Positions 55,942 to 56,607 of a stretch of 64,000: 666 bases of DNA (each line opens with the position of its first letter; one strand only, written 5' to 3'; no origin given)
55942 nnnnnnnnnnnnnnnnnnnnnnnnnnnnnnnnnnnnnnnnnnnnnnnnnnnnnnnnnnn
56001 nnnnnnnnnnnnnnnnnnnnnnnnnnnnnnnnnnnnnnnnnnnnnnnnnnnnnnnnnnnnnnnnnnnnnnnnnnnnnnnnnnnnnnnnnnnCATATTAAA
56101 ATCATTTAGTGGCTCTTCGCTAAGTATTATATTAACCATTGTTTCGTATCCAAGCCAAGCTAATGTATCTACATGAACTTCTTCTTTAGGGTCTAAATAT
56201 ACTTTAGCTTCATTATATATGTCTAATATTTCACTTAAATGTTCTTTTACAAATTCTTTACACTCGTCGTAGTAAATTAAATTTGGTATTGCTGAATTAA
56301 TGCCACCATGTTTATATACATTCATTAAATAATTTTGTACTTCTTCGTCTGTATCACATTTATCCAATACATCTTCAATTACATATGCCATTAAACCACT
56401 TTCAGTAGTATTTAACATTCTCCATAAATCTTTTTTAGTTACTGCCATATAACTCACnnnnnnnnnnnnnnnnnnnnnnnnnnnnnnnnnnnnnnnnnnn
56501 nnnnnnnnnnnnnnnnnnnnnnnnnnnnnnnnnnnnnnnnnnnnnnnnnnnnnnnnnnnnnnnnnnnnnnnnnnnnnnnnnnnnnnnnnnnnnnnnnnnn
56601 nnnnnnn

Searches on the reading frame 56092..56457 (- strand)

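Call 57: search_protein_families(library=ncbifam, proteins=[window:56092-56457:-], max_evalue=0.001)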
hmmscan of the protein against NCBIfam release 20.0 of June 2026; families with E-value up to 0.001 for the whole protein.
window:56092-56457:- (122 aa): 0 families

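Call 58: search_protein_families(library=pfam, proteins=[window:56092-56457:-], max_evalue=0.01)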
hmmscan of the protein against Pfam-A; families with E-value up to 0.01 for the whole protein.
window:56092-56457:- (122 aa): 1 family
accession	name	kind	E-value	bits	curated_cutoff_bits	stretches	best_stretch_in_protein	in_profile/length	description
PF23864.1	DUF7222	-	1.4e-10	41.8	27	1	27-89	4-63/108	Domain of unknown function (DUF7222)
